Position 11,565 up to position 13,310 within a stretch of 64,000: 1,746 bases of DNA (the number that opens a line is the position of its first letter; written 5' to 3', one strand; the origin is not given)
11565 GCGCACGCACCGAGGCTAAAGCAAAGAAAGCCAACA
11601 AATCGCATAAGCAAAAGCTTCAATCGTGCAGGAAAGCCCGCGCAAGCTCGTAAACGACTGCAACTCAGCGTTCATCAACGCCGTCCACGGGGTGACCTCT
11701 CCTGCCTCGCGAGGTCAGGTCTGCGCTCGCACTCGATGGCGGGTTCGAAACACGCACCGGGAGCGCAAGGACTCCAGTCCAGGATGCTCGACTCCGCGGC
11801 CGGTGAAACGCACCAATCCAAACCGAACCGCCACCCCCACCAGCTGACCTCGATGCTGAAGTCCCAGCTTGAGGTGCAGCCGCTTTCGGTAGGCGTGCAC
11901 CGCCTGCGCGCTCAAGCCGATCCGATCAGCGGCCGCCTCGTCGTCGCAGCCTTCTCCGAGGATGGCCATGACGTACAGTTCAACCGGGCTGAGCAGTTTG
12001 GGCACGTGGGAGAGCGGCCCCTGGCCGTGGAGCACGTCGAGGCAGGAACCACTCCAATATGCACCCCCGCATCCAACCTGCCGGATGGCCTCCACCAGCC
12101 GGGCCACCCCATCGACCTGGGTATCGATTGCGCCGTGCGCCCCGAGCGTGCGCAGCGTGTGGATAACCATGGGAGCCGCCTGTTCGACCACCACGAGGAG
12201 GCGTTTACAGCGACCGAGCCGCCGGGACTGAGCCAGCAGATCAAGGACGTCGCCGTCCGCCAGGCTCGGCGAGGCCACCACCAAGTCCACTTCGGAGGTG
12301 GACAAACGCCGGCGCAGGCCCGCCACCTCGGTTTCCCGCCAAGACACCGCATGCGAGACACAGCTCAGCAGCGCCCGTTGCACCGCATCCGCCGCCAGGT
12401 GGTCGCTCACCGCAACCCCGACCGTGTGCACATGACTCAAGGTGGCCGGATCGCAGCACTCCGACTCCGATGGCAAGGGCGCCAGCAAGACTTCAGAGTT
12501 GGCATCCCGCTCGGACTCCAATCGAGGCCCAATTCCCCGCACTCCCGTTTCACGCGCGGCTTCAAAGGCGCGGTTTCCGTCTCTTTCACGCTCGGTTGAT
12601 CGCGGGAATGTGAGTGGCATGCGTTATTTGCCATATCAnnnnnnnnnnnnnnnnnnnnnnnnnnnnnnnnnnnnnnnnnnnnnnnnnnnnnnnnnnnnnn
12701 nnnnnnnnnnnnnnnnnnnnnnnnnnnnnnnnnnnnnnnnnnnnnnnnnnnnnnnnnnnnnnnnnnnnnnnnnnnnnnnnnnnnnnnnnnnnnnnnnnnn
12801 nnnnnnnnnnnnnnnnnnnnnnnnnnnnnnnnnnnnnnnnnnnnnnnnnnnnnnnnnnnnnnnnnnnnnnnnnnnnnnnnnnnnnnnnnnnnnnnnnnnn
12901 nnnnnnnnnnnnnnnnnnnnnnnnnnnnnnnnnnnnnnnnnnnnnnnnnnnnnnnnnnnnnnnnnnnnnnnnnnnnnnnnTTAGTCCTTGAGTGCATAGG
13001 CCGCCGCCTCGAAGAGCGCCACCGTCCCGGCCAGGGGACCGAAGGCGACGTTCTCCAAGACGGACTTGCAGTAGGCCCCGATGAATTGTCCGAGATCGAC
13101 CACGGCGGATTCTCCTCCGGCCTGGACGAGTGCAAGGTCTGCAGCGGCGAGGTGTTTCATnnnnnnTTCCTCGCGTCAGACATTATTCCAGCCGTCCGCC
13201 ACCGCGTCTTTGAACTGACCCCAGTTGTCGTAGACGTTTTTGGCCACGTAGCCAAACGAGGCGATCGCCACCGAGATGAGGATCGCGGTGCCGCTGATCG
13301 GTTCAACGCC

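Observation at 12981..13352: Tandem double-glycine-leader peptide pair (class IIb bacteriocin / peptide-pheromone-like), one below the ORF-track cutoff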

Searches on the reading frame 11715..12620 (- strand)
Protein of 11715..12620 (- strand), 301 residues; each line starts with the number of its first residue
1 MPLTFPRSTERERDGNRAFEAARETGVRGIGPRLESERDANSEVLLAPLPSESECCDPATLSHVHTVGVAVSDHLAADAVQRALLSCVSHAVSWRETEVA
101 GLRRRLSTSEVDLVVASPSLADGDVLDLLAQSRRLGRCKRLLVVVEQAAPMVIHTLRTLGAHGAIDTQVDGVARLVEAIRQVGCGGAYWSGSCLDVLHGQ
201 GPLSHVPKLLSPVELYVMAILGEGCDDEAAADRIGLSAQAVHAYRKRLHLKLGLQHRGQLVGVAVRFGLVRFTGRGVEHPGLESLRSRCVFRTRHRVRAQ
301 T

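Call 3: search_protein_families(library=ncbifam, proteins=[window:11715-12620:-], max_evalue=10)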
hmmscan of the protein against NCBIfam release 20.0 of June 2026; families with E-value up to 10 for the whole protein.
window:11715-12620:- (301 aa): 13 families
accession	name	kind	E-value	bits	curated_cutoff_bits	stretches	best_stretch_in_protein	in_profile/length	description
NF052445.1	RespRegMctR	equivalog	1.2e-09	37.9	300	1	147-269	84-204/205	two-component system response regulator MctR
NF007018.1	PRK09483.1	equivalog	6.4e-08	32.5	280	1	138-270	76-209/217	UvrY/SirA/GacA family response regulator transcription factor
NF007419.0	PRK09958.1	equivalog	6.7e-06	25.8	251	1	69-257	4-191/204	acid-sensing system DNA-binding response regulator EvgA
NF047785.1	respo_reg_MadR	equivalog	1.2e-05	24.8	300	1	87-270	28-209/209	MadR family response regulator transcription factor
NF007403.0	PRK09935.1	equivalog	5.2e-05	22.9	271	1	106-268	45-208/210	fimbria biosynthesis transcriptional regulator FimZ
NF007685.0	PRK10360.1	equivalog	0.00018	21.4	258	1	106-256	43-184/196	response regulator transcription factor UhpA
NF011896.0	PRK15369.1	equivalog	0.00082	19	242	1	106-269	45-209/211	two component system response regulator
NF007708.0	PRK10403.1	equivalog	0.0023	17.4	343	1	110-257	52-201/215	nitrate/nitrite response regulator protein NarP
NF047403.1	TransRegVisR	equivalog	0.004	16.6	300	1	210-270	159-219/220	transcriptional regulator VisR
NF041830.1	RR_TF_ErdR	exception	0.012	15.4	390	1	79-259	16-200/213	response regulator transcription factor ErdR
NF043040.1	corrin_prot_MT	hypoth_equivalog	0.014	14.8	180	1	65-122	65-122/216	corrinoid protein-associated methyltransferase CpaM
NF041673.1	transregRamA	equivalog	0.015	14.4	500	1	210-269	219-278/280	acetate metabolism transcriptional regulator RamA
NF008098.0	PRK10840.1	equivalog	0.2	11.1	235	1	118-256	60-197/216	response regulator transcription factor RcsB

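Call 4: search_protein_families(library=pfam, proteins=[window:11715-12620:-], max_evalue=10)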
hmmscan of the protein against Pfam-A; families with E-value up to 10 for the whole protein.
window:11715-12620:- (301 aa): 1 family
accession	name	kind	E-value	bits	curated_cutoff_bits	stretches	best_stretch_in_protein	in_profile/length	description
PF00196.25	GerE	-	3.2e-06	27.1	23.5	1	209-263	2-56/57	Bacterial regulatory proteins, luxR family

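Call 28: search_solved_structures(query=window:11715-12620:-, max_evalue=0.01, show_alignments=3)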
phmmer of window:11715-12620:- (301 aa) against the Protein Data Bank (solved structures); distinct sequences matched with E-value up to 0.01: 6.
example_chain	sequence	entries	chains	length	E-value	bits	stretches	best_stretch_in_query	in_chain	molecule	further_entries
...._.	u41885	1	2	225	4.3e-06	29.7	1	98-276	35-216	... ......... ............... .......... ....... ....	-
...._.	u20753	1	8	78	0.0028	20.5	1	202-268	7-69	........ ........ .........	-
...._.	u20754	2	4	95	0.0031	20.3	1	198-267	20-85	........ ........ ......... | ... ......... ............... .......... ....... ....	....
5f64_A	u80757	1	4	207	0.0036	20.1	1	69-254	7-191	Positive transcription regulator EvgA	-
8zwn_A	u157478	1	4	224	0.0042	19.9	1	69-254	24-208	DNA-binding transcriptional activator EvgA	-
8a5r_AAA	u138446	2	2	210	0.006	19.4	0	206-269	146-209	Light-activated DNA-binding protein EL222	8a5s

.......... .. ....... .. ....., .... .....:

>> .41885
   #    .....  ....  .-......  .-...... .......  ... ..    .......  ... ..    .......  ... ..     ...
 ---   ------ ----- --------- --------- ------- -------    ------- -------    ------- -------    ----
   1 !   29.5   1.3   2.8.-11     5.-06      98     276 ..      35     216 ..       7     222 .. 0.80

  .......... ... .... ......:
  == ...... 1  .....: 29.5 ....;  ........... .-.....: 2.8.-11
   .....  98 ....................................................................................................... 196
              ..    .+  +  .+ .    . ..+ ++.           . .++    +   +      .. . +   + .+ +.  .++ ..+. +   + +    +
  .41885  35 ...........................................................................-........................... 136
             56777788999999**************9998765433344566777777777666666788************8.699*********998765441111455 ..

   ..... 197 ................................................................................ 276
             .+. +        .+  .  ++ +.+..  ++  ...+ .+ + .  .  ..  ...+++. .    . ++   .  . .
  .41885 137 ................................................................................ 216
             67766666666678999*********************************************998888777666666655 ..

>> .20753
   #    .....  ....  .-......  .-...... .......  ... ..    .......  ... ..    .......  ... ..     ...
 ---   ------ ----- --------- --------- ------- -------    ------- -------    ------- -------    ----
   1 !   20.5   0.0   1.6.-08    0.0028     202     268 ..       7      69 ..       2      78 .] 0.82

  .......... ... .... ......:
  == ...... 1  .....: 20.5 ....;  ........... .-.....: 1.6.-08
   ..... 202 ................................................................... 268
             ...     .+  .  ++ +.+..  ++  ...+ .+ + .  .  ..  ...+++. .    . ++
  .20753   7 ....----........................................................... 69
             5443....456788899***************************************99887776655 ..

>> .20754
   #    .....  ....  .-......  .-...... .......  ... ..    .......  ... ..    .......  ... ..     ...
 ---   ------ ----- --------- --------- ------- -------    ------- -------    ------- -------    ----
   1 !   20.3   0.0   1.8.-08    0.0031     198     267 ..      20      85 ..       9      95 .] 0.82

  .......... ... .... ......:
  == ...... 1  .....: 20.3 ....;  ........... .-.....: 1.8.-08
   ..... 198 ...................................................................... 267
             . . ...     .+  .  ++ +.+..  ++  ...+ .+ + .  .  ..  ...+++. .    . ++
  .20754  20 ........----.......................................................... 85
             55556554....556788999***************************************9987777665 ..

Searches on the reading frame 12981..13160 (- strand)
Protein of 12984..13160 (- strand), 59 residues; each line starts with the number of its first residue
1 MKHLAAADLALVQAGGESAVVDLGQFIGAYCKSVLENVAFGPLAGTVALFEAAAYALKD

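Call 3: search_protein_families(library=ncbifam, proteins=[window:12984-13160:-], max_evalue=10)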
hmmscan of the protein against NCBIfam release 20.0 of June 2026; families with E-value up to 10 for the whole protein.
seq(59 aa): 1 family
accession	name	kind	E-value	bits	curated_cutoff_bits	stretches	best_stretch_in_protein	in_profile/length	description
NF005109.0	PRK06545.2-1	equivalog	0.026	13.6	397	1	10-57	91-136/361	prephenate dehydrogenase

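Call 4: search_protein_families(library=pfam, proteins=[window:12984-13160:-], max_evalue=10)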
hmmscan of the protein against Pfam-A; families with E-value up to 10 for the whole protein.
seq(59 aa): 0 families

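Call 9: find_homologous_proteins(query=window:12984-13160:-, max_evalue=10)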
Query seq(59 aa) (59 aa): 2 proteins with E <= 10 among 2 candidates.
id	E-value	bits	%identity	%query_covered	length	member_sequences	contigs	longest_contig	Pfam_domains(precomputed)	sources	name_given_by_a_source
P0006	4.4e-29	116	100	100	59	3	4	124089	-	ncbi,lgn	ncbi:MAG: hypothetical protein U1F61_19700 [Opitutaceae bacterium]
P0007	6.5e-20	87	78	100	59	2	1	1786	-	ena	-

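Call 15: find_encoding_contigs(protein=P0007, flank=10000, max_places=4)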
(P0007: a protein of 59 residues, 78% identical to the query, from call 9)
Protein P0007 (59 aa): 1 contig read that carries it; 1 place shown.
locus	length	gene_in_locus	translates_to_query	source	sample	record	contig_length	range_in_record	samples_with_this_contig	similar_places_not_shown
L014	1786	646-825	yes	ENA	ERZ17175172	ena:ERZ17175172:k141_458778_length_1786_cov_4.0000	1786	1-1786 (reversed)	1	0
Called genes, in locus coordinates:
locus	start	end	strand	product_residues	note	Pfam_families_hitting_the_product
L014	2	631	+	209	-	?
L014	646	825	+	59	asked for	-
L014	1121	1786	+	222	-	?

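Call 25: find_related_loci(query=A2, collection=genome_contigs, flank=10000)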
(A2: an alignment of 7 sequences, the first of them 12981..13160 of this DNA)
Query A2 (59 aa) in genome_contigs; peptide patterns used: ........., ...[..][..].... (x = any residue, [..] = any of these).
99 stretches matched a pattern; 3 encode a relative of the query (tblastn E <= 1e-3); 3 distinct loci.
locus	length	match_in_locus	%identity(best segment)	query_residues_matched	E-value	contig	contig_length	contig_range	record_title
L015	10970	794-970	98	1-59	8e-35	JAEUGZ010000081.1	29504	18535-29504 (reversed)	MAG: Opitutaceae bacterium isolate new MAG-4 k141_18498, whole genome shotgun sequence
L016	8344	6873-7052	53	1-59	1e-16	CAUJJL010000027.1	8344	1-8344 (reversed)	MAG: Verrucomicrobiota bacterium isolate KLAP136 genome assembly, contig: KLAP136_349125, whole genome shotgun sequence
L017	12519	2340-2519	43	1-59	2e-11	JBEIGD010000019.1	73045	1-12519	MAG: Opitutaceae bacterium isolate Sample-102-S76-bin-117 Sample_102_S76-bin_117-k141_929057, whole genome shotgun seque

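Call 60: search_protein_families(library=ncbifam, alignment_id=A8, max_evalue=1)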
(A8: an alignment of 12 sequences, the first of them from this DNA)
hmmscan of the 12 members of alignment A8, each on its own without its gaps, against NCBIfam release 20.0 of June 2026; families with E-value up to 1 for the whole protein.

A. member 1, seq(59 aa): 1 family
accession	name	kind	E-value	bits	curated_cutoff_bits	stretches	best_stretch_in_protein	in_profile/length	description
NF005109.0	PRK06545.2-1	equivalog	0.026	13.6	397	1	10-57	91-136/361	prephenate dehydrogenase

B. families by the number of members that match (of 12 scanned): 6 families
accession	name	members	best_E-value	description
NF038035.1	lactGalph_entA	2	4e-05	lactococcin G-alpha/enterocin 1071A family bacteriocin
TIGR01847.1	bacteriocin_sig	2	0.068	bacteriocin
NF046113.1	BLP_Lacticasei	1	0.00033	bacteriocin-like peptide, LSEI_2386 family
NF005109.0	PRK06545.2-1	1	0.026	prephenate dehydrogenase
NF033456.1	RiPP_CCRG-2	1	0.026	CCRG-2 family RiPP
NF038153.1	lant_leader_L1a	1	0.097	class I lanthipeptide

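Call 62: list_cluster_members(proteins=[P0006, P0021, P0024, P0025, P0026, P0027, P0035, P0048, P0056, P0084])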
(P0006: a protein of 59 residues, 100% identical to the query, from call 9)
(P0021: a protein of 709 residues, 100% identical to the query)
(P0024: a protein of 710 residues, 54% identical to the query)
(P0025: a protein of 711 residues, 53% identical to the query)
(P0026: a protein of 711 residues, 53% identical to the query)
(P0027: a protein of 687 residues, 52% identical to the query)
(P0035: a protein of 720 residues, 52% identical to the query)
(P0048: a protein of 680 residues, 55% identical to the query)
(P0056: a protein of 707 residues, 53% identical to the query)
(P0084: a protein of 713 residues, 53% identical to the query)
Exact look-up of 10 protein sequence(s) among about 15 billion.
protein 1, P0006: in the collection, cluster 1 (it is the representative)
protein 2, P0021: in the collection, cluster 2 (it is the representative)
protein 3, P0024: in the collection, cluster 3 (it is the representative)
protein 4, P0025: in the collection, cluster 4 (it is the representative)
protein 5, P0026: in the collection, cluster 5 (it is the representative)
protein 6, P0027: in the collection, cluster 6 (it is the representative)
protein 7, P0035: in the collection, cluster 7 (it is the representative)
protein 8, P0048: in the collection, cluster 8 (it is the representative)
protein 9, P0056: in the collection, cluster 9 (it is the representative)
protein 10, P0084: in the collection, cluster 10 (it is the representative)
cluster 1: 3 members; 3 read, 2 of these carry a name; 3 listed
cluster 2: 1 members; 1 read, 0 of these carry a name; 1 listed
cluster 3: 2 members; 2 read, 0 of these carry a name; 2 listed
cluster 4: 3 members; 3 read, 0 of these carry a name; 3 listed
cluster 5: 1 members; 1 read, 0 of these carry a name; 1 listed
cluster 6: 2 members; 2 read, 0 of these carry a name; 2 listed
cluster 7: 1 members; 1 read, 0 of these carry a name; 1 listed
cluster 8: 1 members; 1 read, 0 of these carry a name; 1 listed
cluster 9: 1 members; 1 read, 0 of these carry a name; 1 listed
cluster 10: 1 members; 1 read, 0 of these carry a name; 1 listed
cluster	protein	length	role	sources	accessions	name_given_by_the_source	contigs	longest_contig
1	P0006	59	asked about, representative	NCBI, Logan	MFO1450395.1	MAG: hypothetical protein U1F61_19700 [Opitutaceae bacterium]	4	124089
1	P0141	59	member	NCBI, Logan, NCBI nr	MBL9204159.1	MAG: hypothetical protein JNN01_03695 [Opitutaceae bacterium] | hypothetical protein [Opitutaceae bacterium]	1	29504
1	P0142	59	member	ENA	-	-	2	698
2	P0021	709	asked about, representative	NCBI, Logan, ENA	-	-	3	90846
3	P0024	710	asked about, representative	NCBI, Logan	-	-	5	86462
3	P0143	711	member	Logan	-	-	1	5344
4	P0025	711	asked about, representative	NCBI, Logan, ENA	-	-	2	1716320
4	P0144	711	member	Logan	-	-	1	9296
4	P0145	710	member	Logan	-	-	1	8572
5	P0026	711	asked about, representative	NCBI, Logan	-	-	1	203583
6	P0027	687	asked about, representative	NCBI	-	-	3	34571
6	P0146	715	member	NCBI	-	-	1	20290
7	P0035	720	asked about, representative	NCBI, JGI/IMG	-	-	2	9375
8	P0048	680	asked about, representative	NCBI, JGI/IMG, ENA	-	-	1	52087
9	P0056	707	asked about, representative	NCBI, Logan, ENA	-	-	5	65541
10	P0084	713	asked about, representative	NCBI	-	-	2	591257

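Call 87: predict_structure(alignment_id=A9)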
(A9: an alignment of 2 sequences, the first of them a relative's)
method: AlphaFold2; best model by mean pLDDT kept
length: 59 residues; sequences in the alignment: 2
mean_pLDDT: 71.0   pTM: 0.49
mean pLDDT of the five models: 71.0, 59.6, 58.8, 56.3, 51.7
residues with pLDDT >= 90: 0; 70-90: 37; 50-70: 18; < 50: 4
segments of 3 or more residues with pLDDT < 50: none
pLDDT, mean of each block of 10 residues (from residue 1): 52 66 77 83 79 68
secondary structure, 60 per line:
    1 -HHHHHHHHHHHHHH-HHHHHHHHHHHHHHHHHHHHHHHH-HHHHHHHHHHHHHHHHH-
elements in order: H2-15 H17-40 H42-58
